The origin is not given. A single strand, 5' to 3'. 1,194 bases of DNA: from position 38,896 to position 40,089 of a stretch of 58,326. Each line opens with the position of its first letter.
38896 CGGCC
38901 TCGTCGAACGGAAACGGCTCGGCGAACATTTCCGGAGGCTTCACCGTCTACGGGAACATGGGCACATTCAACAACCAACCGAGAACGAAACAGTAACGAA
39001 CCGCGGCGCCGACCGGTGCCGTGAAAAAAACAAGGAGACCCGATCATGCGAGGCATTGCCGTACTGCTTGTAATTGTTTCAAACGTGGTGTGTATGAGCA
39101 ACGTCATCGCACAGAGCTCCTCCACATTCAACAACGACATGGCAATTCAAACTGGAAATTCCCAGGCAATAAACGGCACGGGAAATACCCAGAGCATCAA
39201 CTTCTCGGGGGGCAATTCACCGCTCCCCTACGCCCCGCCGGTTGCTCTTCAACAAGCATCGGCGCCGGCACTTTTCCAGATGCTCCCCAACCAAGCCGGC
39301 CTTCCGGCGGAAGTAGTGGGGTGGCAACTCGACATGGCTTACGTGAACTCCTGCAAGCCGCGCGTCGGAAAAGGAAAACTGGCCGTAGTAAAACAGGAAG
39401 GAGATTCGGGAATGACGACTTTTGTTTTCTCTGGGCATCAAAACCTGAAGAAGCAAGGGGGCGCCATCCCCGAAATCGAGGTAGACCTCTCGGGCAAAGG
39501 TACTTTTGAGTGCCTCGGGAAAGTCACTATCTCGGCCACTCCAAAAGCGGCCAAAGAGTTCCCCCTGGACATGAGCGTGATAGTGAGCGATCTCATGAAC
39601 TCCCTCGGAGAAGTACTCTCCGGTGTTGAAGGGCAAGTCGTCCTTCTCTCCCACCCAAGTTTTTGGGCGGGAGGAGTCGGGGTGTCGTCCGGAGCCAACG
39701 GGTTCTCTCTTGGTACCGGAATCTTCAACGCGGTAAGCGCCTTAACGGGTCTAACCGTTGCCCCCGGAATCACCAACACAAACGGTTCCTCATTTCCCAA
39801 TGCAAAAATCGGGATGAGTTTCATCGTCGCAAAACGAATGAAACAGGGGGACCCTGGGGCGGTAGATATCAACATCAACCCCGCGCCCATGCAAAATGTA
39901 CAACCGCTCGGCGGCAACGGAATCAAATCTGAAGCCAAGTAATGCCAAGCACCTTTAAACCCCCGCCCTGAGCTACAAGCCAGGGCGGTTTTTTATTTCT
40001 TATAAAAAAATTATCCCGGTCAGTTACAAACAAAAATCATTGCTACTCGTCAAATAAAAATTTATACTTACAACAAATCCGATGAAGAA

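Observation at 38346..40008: GC-rich, self-contained two-gene secreted-protein cassette with a near-consensus promoter, flanked by a 10-bp direct repeat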

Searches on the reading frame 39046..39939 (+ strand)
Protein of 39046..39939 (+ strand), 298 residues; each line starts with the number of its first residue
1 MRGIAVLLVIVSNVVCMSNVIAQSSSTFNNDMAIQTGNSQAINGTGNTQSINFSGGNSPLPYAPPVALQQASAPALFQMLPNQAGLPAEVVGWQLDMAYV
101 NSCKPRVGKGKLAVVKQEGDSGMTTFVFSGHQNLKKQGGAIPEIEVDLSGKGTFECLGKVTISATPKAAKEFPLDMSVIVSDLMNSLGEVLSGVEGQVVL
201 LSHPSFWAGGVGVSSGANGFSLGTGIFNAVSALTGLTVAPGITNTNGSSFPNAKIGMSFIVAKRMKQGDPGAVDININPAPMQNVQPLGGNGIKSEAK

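Call 5: search_protein_families(library=pfam, proteins=[window:39046-39939:+], max_evalue=1)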
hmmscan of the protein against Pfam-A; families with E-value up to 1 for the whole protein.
window:39046-39939:+ (298 aa): 0 families

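Call 7: find_homologous_proteins(query=window:39046-39939:+, max_evalue=0.01)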
Query window:39046-39939:+ (298 aa): 3 proteins with E <= 0.01 among 2119 candidates.
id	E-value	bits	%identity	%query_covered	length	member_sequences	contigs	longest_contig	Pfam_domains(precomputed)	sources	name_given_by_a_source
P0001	1.8e-186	636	99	100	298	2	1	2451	-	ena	-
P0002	1.6e-85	305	54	95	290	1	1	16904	-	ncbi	-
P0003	3.4e-60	222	48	86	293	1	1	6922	-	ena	-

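Call 9: find_encoding_contigs(protein=P0002, flank=8000)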
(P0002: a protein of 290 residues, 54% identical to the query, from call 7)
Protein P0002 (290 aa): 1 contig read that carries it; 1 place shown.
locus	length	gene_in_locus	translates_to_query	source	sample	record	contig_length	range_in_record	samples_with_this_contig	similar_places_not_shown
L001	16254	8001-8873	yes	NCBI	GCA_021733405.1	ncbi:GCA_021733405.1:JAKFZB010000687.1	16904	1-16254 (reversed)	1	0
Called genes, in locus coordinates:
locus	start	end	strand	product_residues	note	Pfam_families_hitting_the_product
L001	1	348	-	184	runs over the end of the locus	PF01503:PRA-PH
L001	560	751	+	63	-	-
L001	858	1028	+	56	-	-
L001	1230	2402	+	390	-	PF01232:Mannitol_dh, PF02254:TrkA_N (faint), PF03721:UDPG_MGDP_dh_N (weak), PF08125:Mannitol_dh_C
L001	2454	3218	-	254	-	-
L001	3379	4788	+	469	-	PF07731:Cu-oxidase_2 (faint), PF07732:Cu-oxidase_3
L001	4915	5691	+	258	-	PF01786:AOX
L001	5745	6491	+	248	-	PF03372:Exo_endo_phos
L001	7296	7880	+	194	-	-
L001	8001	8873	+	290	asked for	-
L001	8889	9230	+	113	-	PF00076:RRM_1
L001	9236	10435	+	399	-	-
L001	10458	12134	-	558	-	PF01565:FAD_binding_4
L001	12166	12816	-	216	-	PF01553:Acyltransferase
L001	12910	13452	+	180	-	-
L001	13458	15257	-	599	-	PF00664:ABC_membrane, PF02463:SMC_N, PF00005:ABC_tran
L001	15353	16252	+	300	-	?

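Call 10: find_encoding_contigs(protein=P0003, flank=8000)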
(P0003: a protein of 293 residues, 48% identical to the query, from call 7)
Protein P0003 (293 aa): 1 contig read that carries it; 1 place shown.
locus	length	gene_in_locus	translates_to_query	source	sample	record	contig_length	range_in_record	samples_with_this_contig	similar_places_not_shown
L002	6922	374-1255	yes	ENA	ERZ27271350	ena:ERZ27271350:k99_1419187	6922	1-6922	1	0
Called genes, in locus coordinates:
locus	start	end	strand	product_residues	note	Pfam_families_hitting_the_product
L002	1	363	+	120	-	?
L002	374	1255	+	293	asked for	-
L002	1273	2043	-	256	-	PF00730:HhH-GPD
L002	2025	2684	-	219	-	PF00730:HhH-GPD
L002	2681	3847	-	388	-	PF26514:DUF8173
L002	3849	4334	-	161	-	PF07884:VKOR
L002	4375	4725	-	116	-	PF14325:DUF4383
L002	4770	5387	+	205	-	PF09335:VTT_dom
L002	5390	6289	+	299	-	PF13091:PLDc_2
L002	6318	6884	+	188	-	PF05198:IF3_N, PF00707:IF3_C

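Call 11: find_encoding_contigs(protein=P0001, flank=8000)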
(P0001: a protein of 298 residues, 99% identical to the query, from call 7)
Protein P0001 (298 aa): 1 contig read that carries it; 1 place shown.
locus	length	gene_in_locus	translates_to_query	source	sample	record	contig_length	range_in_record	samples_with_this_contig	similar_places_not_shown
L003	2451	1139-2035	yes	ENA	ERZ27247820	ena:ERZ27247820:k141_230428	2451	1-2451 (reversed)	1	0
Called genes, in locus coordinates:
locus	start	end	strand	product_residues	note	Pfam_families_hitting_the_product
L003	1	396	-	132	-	?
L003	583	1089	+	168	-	-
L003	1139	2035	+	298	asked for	-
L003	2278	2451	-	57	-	?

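Call 18: find_related_loci(query=A1, collection=genome_contigs, flank=8000)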
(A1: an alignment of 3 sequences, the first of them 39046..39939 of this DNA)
Query A1 (298 aa) in genome_contigs; peptide patterns used: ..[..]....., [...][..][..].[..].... (x = any residue, [..] = any of these).
69 stretches matched a pattern, but none encodes a relative of the query by tblastn (E <= 1e-3).
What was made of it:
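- Absent from 185,579 species-representative genomes by pattern scan (call 18).
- Tried and rejected: The scan of 185,579 species-representative genomes found nothing (call 18).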

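Call 20: find_related_loci(query=A1, collection=metagenome_contigs, flank=8000)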
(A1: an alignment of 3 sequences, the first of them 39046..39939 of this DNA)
Query A1 (298 aa) in metagenome_contigs; peptide patterns used: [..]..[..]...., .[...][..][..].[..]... (x = any residue, [..] = any of these).
335 stretches matched a pattern; 1 encode a relative of the query (tblastn E <= 1e-3); 1 distinct loci.
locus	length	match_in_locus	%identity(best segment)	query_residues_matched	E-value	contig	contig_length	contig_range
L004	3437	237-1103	36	4-296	4e-47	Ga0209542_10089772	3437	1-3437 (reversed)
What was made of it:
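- Tried and rejected: The metagenome scan added one locus, L004 (call 20).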

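Call 21: find_related_loci(query=A1, collection=viral_contigs, flank=8000)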
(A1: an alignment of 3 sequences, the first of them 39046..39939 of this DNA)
Query A1 (298 aa) in viral_contigs; peptide patterns used: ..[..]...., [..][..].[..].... (x = any residue, [..] = any of these).
137 stretches matched a pattern, but none encodes a relative of the query by tblastn (E <= 1e-3).
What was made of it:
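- Tried and rejected: Viral contigs gave nothing (call 21).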

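Call 26: search_protein_families(library=ncbifam, proteins=[window:39046-39939:+, P0002, P0003, L004:222-1112:+, L001:7383-7877:+], max_evalue=1)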
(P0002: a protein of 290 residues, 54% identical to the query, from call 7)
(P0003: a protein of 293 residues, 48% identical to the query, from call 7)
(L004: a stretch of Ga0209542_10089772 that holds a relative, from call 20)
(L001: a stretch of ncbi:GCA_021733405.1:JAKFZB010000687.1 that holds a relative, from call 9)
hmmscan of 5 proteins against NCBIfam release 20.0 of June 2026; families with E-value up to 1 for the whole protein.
window:39046-39939:+ (298 aa): 0 families

P0002 (290 aa): 0 families

P0003 (293 aa): 0 families

L004:222-1112:+ (297 aa): 0 families

L001:7383-7877:+ (165 aa): 0 families

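Call 27: search_solved_structures(query=A1, max_evalue=10)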
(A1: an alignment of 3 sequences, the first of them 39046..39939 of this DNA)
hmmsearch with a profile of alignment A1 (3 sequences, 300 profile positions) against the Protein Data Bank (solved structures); distinct sequences matched with E-value up to 10: 1.
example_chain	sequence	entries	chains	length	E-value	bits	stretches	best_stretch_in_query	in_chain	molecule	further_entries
8hju_Z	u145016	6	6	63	1.6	10.6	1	251-285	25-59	SUBUNIT Z | reaction center small polypeptide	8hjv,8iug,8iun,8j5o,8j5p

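Call 28: search_protein_representatives(alignment_id=A1)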
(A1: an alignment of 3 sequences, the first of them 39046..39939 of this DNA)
Query: 3 sequences, 300 profile positions. Proteins with E-value up to 0.001 (for the whole library): 62; up to 1e-10: 28; up to 1e-30: 11. The best 62 are listed.
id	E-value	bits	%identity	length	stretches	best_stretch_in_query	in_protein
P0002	3.4e-156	535.0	-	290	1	11-300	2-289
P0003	3.0e-144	495.7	-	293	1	1-300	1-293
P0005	5.0e-64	232.3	-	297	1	7-299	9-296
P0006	1.2e-57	211.4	-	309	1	7-300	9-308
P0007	9.2e-54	198.6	-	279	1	4-282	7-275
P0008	9.6e-53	195.3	-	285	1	4-282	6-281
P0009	5.8e-49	182.9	-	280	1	2-278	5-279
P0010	8.8e-44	165.9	-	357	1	25-299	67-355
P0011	8.3e-41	156.1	-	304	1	4-300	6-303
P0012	1.5e-38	148.7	-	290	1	1-300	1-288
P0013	3.7e-31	124.4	-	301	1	19-282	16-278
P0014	2.0e-21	92.5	-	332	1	6-288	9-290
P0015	3.1e-19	85.2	-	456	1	1-283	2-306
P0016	5.8e-19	84.4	-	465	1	20-286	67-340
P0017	3.8e-18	81.7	-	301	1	9-276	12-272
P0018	7.1e-18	80.8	-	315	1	5-298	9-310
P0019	3.5e-16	75.2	-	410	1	25-270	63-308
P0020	7.2e-16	74.2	-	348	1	5-282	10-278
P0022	6.7e-15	71.0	-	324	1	23-286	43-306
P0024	3.3e-14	68.8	-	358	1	1-288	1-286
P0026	2.7e-12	62.5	-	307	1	12-263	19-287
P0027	4.0e-12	61.9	-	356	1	19-298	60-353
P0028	1.2e-11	60.4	-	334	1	15-272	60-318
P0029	5.8e-11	58.1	-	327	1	7-276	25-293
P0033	3.0e-10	55.8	-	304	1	16-279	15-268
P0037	7.9e-10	54.4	-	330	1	17-298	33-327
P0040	3.4e-09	52.3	-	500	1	36-262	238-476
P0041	4.0e-09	52.1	-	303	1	2-278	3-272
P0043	5.6e-09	51.6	-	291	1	18-299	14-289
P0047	2.7e-08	49.3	-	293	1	11-268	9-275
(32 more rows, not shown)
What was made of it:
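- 39046..39942 (+): P2, 298 aa. Signal peptide aa 1-22 (VIA|Q). Disordered N/Q/S/G-rich region aa 23-85 with a Pro-rich linker. Alpha/beta core aa 88-210 and 250-285 with conserved C103 and C156. C-terminal GGNG-K-x-EA tail. Family of 62 clusters at E<=1e-3 (call 28).
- The family is extremely rare: 62 clusters in 1.8 billion proteins (call 28).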

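Call 32: search_protein_families(library=pfam, alignment_id=A3, max_evalue=0.01)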
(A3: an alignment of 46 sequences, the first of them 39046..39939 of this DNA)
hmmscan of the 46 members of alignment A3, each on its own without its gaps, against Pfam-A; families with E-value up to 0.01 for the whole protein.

A. member 1, window:39046-39939:+ (298 aa): 0 families

B. families by the number of members that match (of 46 scanned): 0 families
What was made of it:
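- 39046..39942 (+): No Pfam hit in 46 members (call 32).
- On Curlin (CsgA/CsgB): None for 46 P2 relatives at E<=0.01 (call 32).
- On Beta-barrel pore-forming toxins: No Pfam hit (calls 5, 32).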

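Call 33: find_encoding_contigs(protein=P0006, flank=8000, max_places=3)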
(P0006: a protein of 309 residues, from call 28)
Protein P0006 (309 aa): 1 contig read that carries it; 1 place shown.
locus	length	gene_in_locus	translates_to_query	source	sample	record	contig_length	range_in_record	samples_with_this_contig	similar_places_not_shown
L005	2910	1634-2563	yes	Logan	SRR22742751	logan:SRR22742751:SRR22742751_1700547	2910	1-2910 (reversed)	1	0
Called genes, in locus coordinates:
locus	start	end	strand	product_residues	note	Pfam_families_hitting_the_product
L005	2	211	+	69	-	?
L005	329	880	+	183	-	PF00929:RNase_T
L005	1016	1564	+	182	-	-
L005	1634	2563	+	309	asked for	-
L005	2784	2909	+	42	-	?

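Call 34: find_encoding_contigs(protein=P0016, flank=8000, max_places=3)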
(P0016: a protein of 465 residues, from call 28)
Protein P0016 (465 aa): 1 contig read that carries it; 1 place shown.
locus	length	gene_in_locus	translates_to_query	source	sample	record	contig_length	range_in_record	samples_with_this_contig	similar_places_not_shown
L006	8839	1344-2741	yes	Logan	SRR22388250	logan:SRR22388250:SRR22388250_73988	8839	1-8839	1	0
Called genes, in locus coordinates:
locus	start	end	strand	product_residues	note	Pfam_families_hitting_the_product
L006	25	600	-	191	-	PF08207:EFP_N, PF01132:EFP (weak), PF09285:Elong-fact-P_C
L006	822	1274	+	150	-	-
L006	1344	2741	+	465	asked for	-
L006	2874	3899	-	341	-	PF00154:RecA_N, PF08423:Rad51, PF06745:ATPase (weak), PF01637:ATPase_2 (faint), PF27531:MT3502_N (weak), PF21096:RecA_C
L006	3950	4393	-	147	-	PF09136:Glucodextran_B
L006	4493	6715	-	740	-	PF13491:FtsK_4TM, PF17854:FtsK_alpha, PF01580:FtsK_SpoIIIE, PF09397:FtsK_gamma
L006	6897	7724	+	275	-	PF08220:HTH_DeoR (weak)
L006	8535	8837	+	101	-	?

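Call 39: predict_structure(alignment_id=A3)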
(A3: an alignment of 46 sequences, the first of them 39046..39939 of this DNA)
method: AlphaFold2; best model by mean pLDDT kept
length: 298 residues; sequences in the alignment: 46
mean_pLDDT: 76.1   pTM: 0.64
mean pLDDT of the five models: 76.1, 74.4, 73.6, 73.5, 73.1
residues with pLDDT >= 90: 123; 70-90: 53; 50-70: 88; < 50: 34
segments of 3 or more residues with pLDDT < 50: 19-44, 296-298
pLDDT, mean of each block of 10 residues (from residue 1): 67 57 42 45 49 54 65 57 72 94 92 96 97 91 97 98 91 92 97 96 89 61 66 65 58 81 97 95 68 50
secondary structure, 60 per line:
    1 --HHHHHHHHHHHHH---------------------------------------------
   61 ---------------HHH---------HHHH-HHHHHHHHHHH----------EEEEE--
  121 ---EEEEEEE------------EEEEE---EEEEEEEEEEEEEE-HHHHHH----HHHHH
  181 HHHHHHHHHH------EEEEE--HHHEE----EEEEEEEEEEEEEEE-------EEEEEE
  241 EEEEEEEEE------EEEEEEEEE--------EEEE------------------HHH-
elements in order: H3-15 H88-91 H93-103 E114-118 E124-130 E143-147 E151-164 H166-171 H176-190 E197-201 E213-227 E235-249 E256-264 E273-276
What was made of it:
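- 39682..39792 (+): Region of P2 (aa 213-249) predicted as a long Gly/Ser/Thr-rich amphipathic beta-hairpin. AF2 strands 213-227 and 235-249, pLDDT about 60 (call 39).
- On Beta-barrel pore-forming toxins: AF2 strands 213-227 and 235-249 (call 39).
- AF2 model with pTM 0.64, a core with pLDDT above 90, and a long hairpin (call 39).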

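Call 41: fold_search(model_id=the predicted structure, library=pdb)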
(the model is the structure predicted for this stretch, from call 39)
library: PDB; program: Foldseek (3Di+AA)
matches with E <= 10: 569; with E <= 0.001: 0
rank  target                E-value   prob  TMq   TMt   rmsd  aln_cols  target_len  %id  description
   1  6rhv_H                1.6e-01  0.08  0.12  0.13  20.3       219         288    9  Crystal structure of mouse CD11b I-domain (CD11b-I) in complex with Staphylococcus aureus octameric bi-component leuko (released 2019-12-18)
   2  7t4e_A                1.8e-01  0.07  0.12  0.12  18.4       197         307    9  Prepore structure of pore-forming toxin Epx1 (released 2022-03-16)
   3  7ahl_A                1.9e-01  0.06  0.11  0.11  22.5       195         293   10  ALPHA-HEMOLYSIN FROM STAPHYLOCOCCUS AUREUS (released 1998-01-14)
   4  4tw1_H                2.2e-01  0.04  0.11  0.11  22.0       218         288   10  Crystal structure of the octameric pore complex of the Staphylococcus aureus Bi-component Toxin LukGH (released 2014-11-12)
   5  5nqy                  2.7e-01  0.04  0.10  0.12  22.8       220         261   11  Structure of a fHbp(V1.4):PorA(P1.16) chimera. Fusion at fHbp position 309. (released 2018-02-28)
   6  8jx2_A                2.7e-01  0.02  0.08  0.08  21.9       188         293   11  alpha-Hemolysin(G122S/K147R)-SpyTag/SpyCatcher head to head 14-mer (released 2024-07-03)
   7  8jx3_A                2.7e-01  0.02  0.07  0.07  21.5       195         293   11  alpha-Hemolysin(G122S/K147R/K237C)-SpyTag/SpyCatcher head to head 14-mer (released 2024-07-03)
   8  4p24_A                2.7e-01  0.02  0.07  0.07  22.7       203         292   10  pore forming toxin (released 2015-03-11)
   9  4p24_B                3.1e-01  0.02  0.08  0.08  22.2       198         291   11  pore forming toxin (released 2015-03-11)
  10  4p24_D                3.5e-01  0.02  0.08  0.08  22.7       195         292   11  pore forming toxin (released 2015-03-11)
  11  3anz_C                3.7e-01  0.02  0.09  0.09  22.2       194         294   10  Crystal Structure of alpha-hemolysin (released 2011-06-22)
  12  4p24_F                3.7e-01  0.01  0.07  0.08  22.8       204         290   11  pore forming toxin (released 2015-03-11)
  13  6kf1_A                3.9e-01  0.10  0.13  0.13   6.0        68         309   13  Microbial Hormone-sensitive lipase- E53 mutant S162A (released 2020-07-08)
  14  4tw1_F                4.1e-01  0.06  0.12  0.13  16.9       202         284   10  Crystal structure of the octameric pore complex of the Staphylococcus aureus Bi-component Toxin LukGH (released 2014-11-12)
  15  6keu_A                4.4e-01  0.10  0.14  0.13   6.2        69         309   13  Wildtype E53, a microbial HSL esterase (released 2020-07-08)
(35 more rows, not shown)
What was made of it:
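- On Beta-barrel pore-forming toxins: Best Foldseek match has E = 0.16 and TM about 0.12 (call 41).
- The best Foldseek PDB matches, although non-significant, are pore forms of alpha-hemolysin, leukocidins, Epx1 and gasdermin (call 41). They rest on the hairpin alone, and the core is alpha/beta, unlike known beta-PFTs (calls 39, 41).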

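Call 58: find_encoding_contigs(protein=P0010, flank=6000, max_places=2)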
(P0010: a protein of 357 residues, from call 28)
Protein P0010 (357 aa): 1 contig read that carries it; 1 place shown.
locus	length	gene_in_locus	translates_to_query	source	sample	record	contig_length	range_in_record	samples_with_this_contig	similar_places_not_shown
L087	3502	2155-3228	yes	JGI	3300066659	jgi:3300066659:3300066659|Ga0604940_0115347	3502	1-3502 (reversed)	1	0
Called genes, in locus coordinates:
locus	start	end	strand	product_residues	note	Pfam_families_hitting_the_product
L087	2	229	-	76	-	?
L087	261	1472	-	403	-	PF00814:TsaD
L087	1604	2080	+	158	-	-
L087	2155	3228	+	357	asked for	-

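Call 59: find_encoding_contigs(protein=P0012, flank=6000, max_places=2)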
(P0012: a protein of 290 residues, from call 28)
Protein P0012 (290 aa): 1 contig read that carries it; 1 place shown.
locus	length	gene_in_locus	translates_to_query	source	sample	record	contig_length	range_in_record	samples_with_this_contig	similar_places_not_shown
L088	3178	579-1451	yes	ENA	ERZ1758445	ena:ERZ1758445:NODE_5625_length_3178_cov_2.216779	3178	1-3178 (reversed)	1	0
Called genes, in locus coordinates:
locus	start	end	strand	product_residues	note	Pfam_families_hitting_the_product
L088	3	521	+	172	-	?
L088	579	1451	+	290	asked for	-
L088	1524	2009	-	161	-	PF07098:DUF1360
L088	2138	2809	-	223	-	PF01797:Y1_Tnp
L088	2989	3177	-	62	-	?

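Call 60: find_encoding_contigs(protein=P0007, flank=6000, max_places=2)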
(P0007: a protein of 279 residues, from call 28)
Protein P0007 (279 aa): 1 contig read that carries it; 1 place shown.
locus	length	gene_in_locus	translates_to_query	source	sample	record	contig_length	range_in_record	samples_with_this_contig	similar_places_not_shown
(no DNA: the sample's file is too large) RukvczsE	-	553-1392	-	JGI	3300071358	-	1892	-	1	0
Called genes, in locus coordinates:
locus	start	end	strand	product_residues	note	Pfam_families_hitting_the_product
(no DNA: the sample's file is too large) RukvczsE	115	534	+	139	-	-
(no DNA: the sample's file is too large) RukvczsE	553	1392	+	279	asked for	-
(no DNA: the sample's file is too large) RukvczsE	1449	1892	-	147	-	?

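Call 69: list_cluster_members(proteins=[P0002, P0066, L006:2874-3896:-, L002:6318-6881:+, L087:261-1469:-, L001:4915-5688:+, L001:13458-15254:-])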
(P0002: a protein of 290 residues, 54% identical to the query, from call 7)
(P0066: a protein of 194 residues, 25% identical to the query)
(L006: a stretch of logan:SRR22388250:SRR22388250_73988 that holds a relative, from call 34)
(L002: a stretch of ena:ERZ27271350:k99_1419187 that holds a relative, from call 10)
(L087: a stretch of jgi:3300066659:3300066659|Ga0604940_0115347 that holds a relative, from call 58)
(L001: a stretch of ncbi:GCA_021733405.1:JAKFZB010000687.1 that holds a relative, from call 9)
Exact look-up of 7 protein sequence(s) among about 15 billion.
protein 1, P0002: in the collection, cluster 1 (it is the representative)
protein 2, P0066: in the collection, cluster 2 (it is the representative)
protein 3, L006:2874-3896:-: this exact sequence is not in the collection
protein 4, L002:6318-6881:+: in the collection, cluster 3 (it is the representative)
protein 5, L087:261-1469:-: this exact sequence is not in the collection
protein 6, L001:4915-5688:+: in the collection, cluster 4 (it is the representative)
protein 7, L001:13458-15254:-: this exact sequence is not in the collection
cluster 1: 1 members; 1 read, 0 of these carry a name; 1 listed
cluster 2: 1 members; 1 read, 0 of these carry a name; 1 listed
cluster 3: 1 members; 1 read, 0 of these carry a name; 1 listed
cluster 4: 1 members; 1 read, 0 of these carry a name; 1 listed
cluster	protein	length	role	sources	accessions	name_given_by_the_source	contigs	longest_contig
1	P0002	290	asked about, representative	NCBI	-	-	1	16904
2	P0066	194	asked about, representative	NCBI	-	-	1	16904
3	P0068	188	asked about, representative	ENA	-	-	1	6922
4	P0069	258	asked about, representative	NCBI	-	-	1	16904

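Call 73: search_protein_families(library=phrogs, proteins=[window:39046-39939:+, P0002, P0003, P0016], max_evalue=0.1)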
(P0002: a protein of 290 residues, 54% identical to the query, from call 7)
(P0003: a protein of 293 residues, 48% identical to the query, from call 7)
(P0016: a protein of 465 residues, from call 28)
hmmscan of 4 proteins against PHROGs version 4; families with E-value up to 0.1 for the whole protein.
window:39046-39939:+ (298 aa): 0 families

P0002 (290 aa): 0 families

P0003 (293 aa): 0 families

P0016 (465 aa): 0 families

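Call 74: search_protein_families(library=padloc, proteins=[window:39046-39939:+, P0002, P0003, P0016], max_evalue=0.1)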
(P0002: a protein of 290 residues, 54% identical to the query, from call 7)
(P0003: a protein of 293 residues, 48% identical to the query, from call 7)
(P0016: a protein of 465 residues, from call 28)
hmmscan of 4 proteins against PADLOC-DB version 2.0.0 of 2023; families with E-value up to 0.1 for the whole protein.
window:39046-39939:+ (298 aa): 0 families

P0002 (290 aa): 0 families

P0003 (293 aa): 0 families

P0016 (465 aa): 0 families
